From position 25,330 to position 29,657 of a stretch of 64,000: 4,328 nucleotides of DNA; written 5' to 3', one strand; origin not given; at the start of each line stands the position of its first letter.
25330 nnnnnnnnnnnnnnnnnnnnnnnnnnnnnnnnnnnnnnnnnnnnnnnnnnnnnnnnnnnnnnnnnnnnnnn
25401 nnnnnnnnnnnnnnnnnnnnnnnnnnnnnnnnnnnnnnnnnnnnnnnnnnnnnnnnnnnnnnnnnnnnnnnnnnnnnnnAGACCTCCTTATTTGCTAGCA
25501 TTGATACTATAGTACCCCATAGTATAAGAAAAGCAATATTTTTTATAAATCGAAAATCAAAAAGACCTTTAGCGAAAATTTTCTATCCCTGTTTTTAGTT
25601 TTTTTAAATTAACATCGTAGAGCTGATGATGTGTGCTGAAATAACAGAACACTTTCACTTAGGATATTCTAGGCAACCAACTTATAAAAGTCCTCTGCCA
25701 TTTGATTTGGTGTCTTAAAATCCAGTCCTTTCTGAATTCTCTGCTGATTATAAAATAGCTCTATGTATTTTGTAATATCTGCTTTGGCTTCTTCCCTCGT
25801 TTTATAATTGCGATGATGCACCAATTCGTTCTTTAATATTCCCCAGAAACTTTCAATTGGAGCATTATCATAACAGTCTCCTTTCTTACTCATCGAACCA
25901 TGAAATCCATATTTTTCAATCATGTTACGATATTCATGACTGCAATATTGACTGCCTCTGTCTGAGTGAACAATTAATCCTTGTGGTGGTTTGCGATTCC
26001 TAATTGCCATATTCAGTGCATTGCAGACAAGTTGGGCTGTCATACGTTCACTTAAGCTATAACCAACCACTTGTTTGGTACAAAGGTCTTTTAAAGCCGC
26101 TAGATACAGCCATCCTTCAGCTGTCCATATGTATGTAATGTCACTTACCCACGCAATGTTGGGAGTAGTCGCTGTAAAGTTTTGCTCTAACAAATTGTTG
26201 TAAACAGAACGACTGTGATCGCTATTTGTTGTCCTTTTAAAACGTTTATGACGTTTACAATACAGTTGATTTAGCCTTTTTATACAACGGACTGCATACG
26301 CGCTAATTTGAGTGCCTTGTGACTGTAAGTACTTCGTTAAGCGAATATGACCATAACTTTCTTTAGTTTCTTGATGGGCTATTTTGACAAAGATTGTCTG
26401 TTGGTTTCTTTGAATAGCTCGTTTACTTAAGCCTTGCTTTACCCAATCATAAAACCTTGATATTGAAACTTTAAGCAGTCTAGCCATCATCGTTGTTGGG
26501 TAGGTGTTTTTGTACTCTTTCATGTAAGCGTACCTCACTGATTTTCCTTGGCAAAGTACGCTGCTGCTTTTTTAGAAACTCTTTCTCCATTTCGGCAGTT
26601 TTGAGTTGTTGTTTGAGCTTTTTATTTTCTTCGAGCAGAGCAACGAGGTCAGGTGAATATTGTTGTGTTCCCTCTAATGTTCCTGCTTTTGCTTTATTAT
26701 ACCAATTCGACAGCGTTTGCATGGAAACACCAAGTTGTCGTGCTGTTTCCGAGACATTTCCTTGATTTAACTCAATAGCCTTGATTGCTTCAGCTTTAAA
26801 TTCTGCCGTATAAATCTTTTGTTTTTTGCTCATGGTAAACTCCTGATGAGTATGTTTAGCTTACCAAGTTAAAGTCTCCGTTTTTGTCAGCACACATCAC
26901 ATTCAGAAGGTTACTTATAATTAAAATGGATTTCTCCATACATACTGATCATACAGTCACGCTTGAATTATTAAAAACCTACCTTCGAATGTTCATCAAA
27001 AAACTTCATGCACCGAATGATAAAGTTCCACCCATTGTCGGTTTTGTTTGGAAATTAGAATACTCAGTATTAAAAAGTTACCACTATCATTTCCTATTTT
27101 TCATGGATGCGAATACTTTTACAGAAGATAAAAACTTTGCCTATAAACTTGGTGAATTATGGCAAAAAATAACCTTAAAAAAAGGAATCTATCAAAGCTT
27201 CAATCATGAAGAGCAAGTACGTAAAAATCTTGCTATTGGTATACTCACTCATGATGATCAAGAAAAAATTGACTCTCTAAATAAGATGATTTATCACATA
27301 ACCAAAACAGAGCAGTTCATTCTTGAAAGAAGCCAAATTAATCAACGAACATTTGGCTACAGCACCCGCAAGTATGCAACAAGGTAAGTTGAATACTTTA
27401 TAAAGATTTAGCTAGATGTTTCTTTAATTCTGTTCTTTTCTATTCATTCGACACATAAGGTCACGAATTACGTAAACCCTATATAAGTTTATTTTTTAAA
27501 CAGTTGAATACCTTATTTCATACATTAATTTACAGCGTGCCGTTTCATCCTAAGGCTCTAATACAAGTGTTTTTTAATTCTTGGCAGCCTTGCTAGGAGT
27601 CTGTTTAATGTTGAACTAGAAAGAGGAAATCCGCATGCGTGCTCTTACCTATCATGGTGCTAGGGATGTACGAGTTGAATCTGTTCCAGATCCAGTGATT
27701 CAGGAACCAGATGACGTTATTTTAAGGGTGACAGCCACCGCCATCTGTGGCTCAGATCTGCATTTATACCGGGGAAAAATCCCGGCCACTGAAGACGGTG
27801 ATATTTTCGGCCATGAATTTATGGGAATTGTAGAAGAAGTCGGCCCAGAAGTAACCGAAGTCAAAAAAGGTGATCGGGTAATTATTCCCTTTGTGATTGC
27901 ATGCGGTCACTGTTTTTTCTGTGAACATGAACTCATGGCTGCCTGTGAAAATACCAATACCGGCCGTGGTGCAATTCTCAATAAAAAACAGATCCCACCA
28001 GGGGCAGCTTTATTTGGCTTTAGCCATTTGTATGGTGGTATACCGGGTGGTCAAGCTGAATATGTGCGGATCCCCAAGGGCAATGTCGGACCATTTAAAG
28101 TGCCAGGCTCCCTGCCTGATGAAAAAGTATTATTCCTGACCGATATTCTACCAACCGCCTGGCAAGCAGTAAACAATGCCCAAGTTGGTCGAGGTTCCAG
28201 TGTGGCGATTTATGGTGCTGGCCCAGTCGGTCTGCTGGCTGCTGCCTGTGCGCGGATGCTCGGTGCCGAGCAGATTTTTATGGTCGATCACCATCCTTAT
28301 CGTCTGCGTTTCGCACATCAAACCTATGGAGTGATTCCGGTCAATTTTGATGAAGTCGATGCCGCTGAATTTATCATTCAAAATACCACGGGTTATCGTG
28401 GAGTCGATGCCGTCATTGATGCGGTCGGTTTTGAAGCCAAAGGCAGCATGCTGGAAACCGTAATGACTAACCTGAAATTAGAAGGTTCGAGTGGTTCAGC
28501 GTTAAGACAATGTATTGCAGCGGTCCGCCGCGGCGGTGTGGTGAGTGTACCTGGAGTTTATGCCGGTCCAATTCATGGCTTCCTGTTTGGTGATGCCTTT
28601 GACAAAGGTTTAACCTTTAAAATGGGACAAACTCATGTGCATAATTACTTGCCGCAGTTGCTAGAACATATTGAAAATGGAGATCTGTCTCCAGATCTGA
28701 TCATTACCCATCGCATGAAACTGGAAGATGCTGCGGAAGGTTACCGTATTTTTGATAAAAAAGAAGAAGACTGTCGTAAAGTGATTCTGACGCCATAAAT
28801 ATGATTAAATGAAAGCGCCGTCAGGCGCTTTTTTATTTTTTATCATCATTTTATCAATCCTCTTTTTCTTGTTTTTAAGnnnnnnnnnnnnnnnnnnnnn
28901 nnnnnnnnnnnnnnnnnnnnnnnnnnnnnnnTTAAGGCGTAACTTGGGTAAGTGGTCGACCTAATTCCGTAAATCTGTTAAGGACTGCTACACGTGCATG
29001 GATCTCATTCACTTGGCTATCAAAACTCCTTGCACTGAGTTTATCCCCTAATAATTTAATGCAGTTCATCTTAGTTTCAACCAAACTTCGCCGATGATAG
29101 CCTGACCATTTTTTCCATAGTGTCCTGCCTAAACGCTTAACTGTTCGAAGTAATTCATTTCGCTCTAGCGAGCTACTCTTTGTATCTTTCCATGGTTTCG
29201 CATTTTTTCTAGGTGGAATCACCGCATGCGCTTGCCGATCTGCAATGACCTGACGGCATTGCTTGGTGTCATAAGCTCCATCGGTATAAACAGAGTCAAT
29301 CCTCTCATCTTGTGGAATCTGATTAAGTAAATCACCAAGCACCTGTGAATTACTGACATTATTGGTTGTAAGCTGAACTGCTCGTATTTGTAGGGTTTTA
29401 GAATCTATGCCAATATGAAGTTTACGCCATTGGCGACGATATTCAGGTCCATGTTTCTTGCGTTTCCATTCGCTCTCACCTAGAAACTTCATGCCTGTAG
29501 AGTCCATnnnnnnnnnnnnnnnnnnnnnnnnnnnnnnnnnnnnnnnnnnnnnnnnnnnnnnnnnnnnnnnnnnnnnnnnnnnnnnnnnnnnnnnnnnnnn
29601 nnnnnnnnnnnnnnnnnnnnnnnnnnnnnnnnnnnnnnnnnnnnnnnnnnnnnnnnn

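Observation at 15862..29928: About 14-kb composite-transposon-like insertion (two inverted IS5-family copies) carrying an aldehyde/electrophile detoxification island inside the phage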

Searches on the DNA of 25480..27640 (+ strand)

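Call 73: search_dna_similar(query=window:25480-27640:+, collection=plasmids, mode=near, max_rows=25)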
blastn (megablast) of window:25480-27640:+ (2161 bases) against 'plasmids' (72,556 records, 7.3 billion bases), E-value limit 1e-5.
Records with a match: 182; places in all: 255; records where one place covers at least 80% of the query: 2.
Best place of each record, by identity: >=99% 2; 95-99% 58; 90-95% 25; 80-90% 17; 60-80% 80.
By first word of the organism name: Acinetobacter 182.
By predicted mobility (MOB-suite, as given by PLSDB): mobilizable 126; non-mobilizable 30; conjugative 26.
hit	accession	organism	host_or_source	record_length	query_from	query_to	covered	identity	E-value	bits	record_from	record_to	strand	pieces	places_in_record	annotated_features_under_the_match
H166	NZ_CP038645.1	Acinetobacter baumannii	Homosapiens,blood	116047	1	2161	100%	100.0%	0e+0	3991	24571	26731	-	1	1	IS3 family transposase | inovirus-type Gp2 protein | zinc-dependent alcohol dehydrogenase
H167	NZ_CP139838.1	Acinetobacter baumannii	Homo sapiens,cell culture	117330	1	2161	100%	100.0%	0e+0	3991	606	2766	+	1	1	IS3 family transposase | inovirus-type Gp2 protein | zinc-dependent alcohol dehydrogenase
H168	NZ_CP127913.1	Acinetobacter sp. SAAs474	cell culture,lake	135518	148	1421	59%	82.8%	0e+0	1110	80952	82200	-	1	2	none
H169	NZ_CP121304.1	Acinetobacter sp. ANC 7201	Whole organism,cattle feces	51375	148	1442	60%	79.7%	0e+0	928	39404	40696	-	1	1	IS3-like element ISAba21 family transposase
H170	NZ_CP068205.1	Acinetobacter johnsonii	-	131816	138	1420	59%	79.8%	0e+0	922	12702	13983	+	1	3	IS3-like element ISAba21 family transposase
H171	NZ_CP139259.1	Acinetobacter pittii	Homo sapiens,urine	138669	148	1430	59%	79.6%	0e+0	913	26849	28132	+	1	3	IS3-like element ISAba21 family transposase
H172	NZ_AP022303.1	Acinetobacter sp. BEC1-S18-ESBL-01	-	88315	148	1429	59%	79.7%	0e+0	917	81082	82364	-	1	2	IS3-like element ISAba21 family transposase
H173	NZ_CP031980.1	Acinetobacter haemolyticus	Homo sapiens,Ulcer by decubitus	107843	148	1429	59%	79.7%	0e+0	917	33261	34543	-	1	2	IS3-like element ISAba21 family transposase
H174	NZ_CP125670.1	Acinetobacter sp. KCTC 92772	Single cell,Spoiled shower gel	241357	139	1420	59%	79.6%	0e+0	913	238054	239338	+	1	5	hypothetical protein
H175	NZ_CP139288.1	Acinetobacter pittii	Homo sapiens,Bladder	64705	148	1426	59%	79.7%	0e+0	917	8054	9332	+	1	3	IS3-like element ISAba21 family transposase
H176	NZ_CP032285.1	Acinetobacter sp. WCHA55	Culture,Sewage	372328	145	1420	59%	79.9%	0e+0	928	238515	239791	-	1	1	IS3-like element ISAba21 family transposase | hypothetical protein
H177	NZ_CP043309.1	Acinetobacter johnsonii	sewage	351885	145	1420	59%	79.9%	0e+0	928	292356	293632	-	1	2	IS3-like element ISAba21 family transposase | hypothetical protein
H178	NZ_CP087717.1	Acinetobacter pittii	Homo sapiens,pure culture,hydrothorax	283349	145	1420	59%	79.9%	0e+0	928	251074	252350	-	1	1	IS3-like element ISAba21 family transposase | hypothetical protein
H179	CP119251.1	Acinetobacter soli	Homo sapiens,blood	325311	148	1421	59%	79.9%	0e+0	929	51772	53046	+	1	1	IS3-like element ISAba21 family transposase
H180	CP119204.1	Acinetobacter soli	Homo sapiens,blood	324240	148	1421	59%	79.9%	0e+0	929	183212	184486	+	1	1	IS3-like element ISAba21 family transposase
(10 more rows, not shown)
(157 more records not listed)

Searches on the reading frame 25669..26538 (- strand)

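Call 7: search_protein_families(library=pfam, proteins=[window:25669-26538:-])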
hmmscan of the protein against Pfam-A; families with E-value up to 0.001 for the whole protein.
window:25669-26538:- (289 aa): 4 families
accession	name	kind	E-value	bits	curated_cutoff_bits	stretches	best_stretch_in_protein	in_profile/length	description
PF00665.32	rve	-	2.7e-28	98.6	32.6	1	124-222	2-102/102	Integrase core domain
PF13333.12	rve_2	-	1.3e-12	48.1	22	1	229-279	1-50/56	Integrase core domain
PF13683.12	rve_3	-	9.6e-09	35.3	26.5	1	215-277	6-67/67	Integrase core domain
PF13276.12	HTH_21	-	8.1e-06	26.4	28.1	1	51-100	10-60/60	HTH-like domain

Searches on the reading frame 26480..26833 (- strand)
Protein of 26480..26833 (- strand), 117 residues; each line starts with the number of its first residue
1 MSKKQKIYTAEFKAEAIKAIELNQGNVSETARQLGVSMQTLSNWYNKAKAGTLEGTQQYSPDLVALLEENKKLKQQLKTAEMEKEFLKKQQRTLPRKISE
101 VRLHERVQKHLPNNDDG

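Call 7: search_protein_families(library=pfam, proteins=[window:26480-26833:-])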
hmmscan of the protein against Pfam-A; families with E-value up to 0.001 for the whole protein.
window:26480-26833:- (117 aa): 6 families
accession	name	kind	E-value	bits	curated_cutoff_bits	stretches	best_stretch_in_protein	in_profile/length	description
PF01527.26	HTH_Tnp_1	-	1.1e-14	54.9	24.1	1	4-77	3-74/75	Transposase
PF02954.25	HTH_8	-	1.5e-05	25.1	22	1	17-42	11-36/42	Bacterial regulatory protein, Fis family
PF13518.12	HTH_28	-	2.9e-05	24.5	25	1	12-54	1-42/52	Helix-turn-helix domain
PF13551.12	HTH_29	-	3.4e-05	24.3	28.1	1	14-58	2-46/64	Winged helix-turn helix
PF13384.12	HTH_23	-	0.00016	21.8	24.6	1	13-55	7-48/50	Homeodomain-like domain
PF04218.19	CENP-B_N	-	0.00031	20.8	21.2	1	5-48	4-46/53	CENP-B N-terminal DNA-binding domain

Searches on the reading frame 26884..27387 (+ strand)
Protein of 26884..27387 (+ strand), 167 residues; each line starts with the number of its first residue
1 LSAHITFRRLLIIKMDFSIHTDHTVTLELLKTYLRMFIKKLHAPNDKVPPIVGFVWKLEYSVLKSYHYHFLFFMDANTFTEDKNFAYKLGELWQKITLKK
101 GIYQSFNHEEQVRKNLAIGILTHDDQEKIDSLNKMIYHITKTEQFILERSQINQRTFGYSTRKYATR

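Call 7: search_protein_families(library=pfam, proteins=[window:26884-27387:+])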
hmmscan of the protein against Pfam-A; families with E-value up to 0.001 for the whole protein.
window:26884-27387:+ (167 aa): 2 families
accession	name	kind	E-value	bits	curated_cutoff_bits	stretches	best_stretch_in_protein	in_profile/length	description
PF11726.14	YagK_YfjJ_C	-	6.1e-06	26.7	25.8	1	8-160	5-170/170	YagK/YfjJ C-terminal domain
PF23343.2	REP_ORF2-G2P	-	0.00024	21.8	27.8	1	30-95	15-76/99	Replication-associated protein ORF2/G2P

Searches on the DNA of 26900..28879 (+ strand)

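Call 79: search_dna_similar(query=window:26900-28879:+, collection=plasmids, mode=near, max_rows=25)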
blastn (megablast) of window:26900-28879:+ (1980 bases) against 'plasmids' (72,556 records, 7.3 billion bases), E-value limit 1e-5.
Records with a match: 52; places in all: 55; records where one place covers at least 80% of the query: 2.
Best place of each record, by identity: >=99% 2; 95-99% 37; 80-90% 7; 60-80% 6.
By first word of the organism name: Acinetobacter 46; Klebsiella 6.
By predicted mobility (MOB-suite, as given by PLSDB): mobilizable 36; non-mobilizable 16.
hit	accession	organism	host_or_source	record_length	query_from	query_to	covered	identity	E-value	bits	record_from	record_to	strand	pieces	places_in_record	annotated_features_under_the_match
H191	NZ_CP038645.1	Acinetobacter baumannii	Homosapiens,blood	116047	1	1980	100%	100.0%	0e+0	3657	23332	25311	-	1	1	zinc-dependent alcohol dehydrogenase | inovirus-type Gp2 protein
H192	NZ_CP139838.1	Acinetobacter baumannii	Homo sapiens,cell culture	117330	1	1980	100%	99.9%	0e+0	3651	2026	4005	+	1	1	zinc-dependent alcohol dehydrogenase | inovirus-type Gp2 protein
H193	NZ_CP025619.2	Acinetobacter schindleri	whole organism,air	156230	499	1980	75%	97.7%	0e+0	2547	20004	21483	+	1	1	zinc-dependent alcohol dehydrogenase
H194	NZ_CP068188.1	Acinetobacter johnsonii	-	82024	499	1980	75%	97.7%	0e+0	2547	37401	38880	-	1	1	zinc-dependent alcohol dehydrogenase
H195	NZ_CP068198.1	Acinetobacter johnsonii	-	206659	499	1980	75%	97.7%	0e+0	2547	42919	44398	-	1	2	zinc-dependent alcohol dehydrogenase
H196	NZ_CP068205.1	Acinetobacter johnsonii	-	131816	499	1980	75%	97.7%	0e+0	2547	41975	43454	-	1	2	zinc-dependent alcohol dehydrogenase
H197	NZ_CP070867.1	Acinetobacter johnsonii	Bigeye tuna,cell culture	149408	499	1980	75%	97.7%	0e+0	2547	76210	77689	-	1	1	zinc-dependent alcohol dehydrogenase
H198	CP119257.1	Acinetobacter johnsonii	Homo sapiens,blood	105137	499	1980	75%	97.6%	0e+0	2542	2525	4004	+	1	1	glutathione-dependent formaldehyde dehydrogenase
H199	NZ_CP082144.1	Acinetobacter lwoffii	cell culture,permafrost, Kolyma lowland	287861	499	1980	75%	97.6%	0e+0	2542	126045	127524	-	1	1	zinc-dependent alcohol dehydrogenase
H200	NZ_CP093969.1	Acinetobacter sp. LUNF3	whole organism,landfill soil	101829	499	1980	75%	97.6%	0e+0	2542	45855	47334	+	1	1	zinc-dependent alcohol dehydrogenase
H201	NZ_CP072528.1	Acinetobacter baumannii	environment swab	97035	499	1980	75%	97.0%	0e+0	2484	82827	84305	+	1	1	zinc-dependent alcohol dehydrogenase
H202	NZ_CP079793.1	Acinetobacter johnsonii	whole organism,washroom sink in ...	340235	499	1980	75%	96.0%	0e+0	2407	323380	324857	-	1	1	zinc-dependent alcohol dehydrogenase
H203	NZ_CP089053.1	Acinetobacter ursingii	Homo sapiens,Genome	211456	499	1980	75%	96.0%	0e+0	2407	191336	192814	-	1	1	zinc-dependent alcohol dehydrogenase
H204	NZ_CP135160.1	Acinetobacter pittii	Homo sapiens,sputum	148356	499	1980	75%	95.9%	0e+0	2396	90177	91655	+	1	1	zinc-dependent alcohol dehydrogenase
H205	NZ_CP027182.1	Acinetobacter baumannii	-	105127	499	1980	75%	95.8%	0e+0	2385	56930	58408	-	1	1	zinc-dependent alcohol dehydrogenase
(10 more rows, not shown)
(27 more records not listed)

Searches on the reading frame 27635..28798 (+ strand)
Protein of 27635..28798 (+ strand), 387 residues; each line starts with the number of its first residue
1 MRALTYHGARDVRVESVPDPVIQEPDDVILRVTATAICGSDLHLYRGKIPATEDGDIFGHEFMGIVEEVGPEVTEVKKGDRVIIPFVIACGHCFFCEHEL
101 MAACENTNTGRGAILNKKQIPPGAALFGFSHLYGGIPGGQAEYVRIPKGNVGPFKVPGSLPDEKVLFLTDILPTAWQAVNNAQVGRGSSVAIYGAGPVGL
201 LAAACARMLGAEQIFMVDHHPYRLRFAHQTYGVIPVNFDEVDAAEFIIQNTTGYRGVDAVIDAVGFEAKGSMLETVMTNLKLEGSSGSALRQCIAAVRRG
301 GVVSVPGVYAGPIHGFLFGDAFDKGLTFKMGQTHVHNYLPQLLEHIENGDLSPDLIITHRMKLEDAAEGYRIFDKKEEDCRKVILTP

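Call 7: search_protein_families(library=pfam, proteins=[window:27635-28798:+])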
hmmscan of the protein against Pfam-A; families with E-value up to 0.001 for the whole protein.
window:27635-28798:+ (387 aa): 2 families
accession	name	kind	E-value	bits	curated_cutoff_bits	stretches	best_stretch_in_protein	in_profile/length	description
PF08240.17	ADH_N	-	1.2e-25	90.2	23.5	1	25-153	2-101/104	Alcohol dehydrogenase GroES-like domain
PF00107.32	ADH_zinc_N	-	1.3e-12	48.2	31.8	1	197-281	1-80/129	Zinc-binding dehydrogenase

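Call 58: search_protein_families(library=ncbifam, proteins=[window:27635-28798:+], max_evalue=0.00001)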
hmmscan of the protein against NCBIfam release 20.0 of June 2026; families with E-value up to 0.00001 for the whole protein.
window:27635-28798:+ (387 aa): 23 families
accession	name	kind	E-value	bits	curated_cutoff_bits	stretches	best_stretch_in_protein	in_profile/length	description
TIGR02819.1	fdhA_non_GSH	equivalog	2.6e-55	187.6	636.95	1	2-377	4-385/397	formaldehyde dehydrogenase, glutathione-independent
TIGR00692.1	tdh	equivalog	1e-42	146.4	458.35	2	14-108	13-109/340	L-threonine 3-dehydrogenase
NF003808.0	PRK05396.1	equivalog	4.3e-41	140.9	380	2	137-386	118-339/341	L-threonine 3-dehydrogenase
TIGR03989.1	Rxyl_3153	subfamily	2.4e-37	129.1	440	1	25-372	26-357/370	NDMA-dependent alcohol dehydrogenase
NF041097.1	keto_inos_dh_IolM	equivalog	8e-34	116.9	450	2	11-108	39-143/389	scyllo-inosose 3-dehydrogenase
NF007489.0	PRK10083.1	equivalog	4.1e-33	114.8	376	1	15-104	17-103/339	Zn-dependent oxidoreductase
TIGR03366.1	HpnZ_proposed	hypoth_equivalog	5.2e-31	108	328.1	1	26-284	6-247/315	putative phosphonate catabolism associated alcohol dehydrogenase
TIGR03451.1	mycoS_dep_FDH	equivalog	1.1e-29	103.4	512.9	1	17-266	21-255/358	S-(hydroxymethyl)mycothiol dehydrogenase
TIGR02818.1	adh_III_F_hyde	equivalog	4.4e-28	98.4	543.95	1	22-373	23-356/368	S-(hydroxymethyl)glutathione dehydrogenase/class III alcohol dehydrogenase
NF007642.0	PRK10309.1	equivalog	8.5e-28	97.6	550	2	1-107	1-106/347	galactitol-1-phosphate 5-dehydrogenase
NF006940.0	PRK09422.1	equivalog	5.8e-24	84.7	344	2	24-106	23-105/338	alcohol dehydrogenase AdhP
NF010344.0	PRK13771.1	subfamily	8.4e-23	80.9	349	1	8-107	8-107/334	putative alcohol dehydrogenase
NF007375.0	PRK09880.1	equivalog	1.6e-21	76.5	469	1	7-255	11-236/344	L-idonate 5-dehydrogenase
NF041172.1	AcrlCoa_red_Thmprot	equivalog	6.7e-20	71.3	500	1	2-107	2-107/334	acryloyl-CoA reductase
TIGR01202.1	bchC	equivalog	9.8e-18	64.3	291.25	1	135-385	98-307/308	chlorophyll synthesis pathway protein BchC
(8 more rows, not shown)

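Call 96: search_solved_structures(query=window:27635-28798:+, max_evalue=1e-20, show_alignments=0)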
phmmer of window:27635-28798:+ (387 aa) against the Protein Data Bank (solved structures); distinct sequences matched with E-value up to 1e-20: 25.
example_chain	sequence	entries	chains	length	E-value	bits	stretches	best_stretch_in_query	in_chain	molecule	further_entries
4cpd_A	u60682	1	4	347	1.3e-64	221.9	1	1-383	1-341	ALCOHOL DEHYDROGENASE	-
5yln_A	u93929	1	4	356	3.2e-52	181.1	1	3-378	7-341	Alcohol dehydrogenase, zinc-containing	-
4jlw_A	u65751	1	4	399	2.7e-49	171.5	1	2-375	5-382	Glutathione-independent formaldehyde dehydrogenase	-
2dph_A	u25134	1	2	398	2.9e-47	164.7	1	3-376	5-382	Formaldehyde dismutase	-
1kol_A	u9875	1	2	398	2.3e-42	148.6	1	2-375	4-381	formaldehyde dehydrogenase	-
7aas_A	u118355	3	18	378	1.5e-26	96.6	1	23-233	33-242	S-(hydroxymethyl)glutathione dehydrogenase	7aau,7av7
2dfv_A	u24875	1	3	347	1.5e-25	93.2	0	7-108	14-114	Probable L-threonine 3-dehydrogenase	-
2d8a_A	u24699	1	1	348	1.6e-25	93.2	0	7-108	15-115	Probable L-threonine 3-dehydrogenase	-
2dq4_A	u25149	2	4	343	1.6e-25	93.2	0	137-268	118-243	L-threonine 3-dehydrogenase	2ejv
4ilk_A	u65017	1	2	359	3.2e-25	92.2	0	26-98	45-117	Starvation sensing protein rspB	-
3gfb_A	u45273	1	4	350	3.9e-25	91.9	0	7-108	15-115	L-threonine 3-dehydrogenase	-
3uko_A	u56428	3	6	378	5.6e-23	84.8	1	14-265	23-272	Alcohol dehydrogenase class-3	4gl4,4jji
8co4_A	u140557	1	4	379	5.6e-23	84.8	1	14-265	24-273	Alcohol dehydrogenase class-3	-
4l0q_A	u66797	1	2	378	7.6e-23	84.4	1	14-265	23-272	Alcohol dehydrogenase class-3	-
4rqt_A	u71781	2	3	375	1e-22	83.9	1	23-265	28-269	Alcohol dehydrogenase class-P | Alcohol Dehydrogenase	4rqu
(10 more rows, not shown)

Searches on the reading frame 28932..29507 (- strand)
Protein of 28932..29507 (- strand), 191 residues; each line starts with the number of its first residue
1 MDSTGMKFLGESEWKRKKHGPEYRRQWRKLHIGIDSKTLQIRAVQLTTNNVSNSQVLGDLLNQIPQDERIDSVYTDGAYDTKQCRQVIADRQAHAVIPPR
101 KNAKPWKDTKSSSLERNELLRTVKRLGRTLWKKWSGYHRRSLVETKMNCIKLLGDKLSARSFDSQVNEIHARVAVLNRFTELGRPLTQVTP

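Call 7: search_protein_families(library=pfam, proteins=[window:28932-29507:-])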
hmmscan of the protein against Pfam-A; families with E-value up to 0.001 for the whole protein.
window:28932-29507:- (191 aa): 1 family
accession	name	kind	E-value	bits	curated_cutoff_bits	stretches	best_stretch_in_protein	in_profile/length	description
PF01609.27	DDE_Tnp_1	-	2.9e-33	115.7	23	1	1-177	9-199/200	Transposase DDE domain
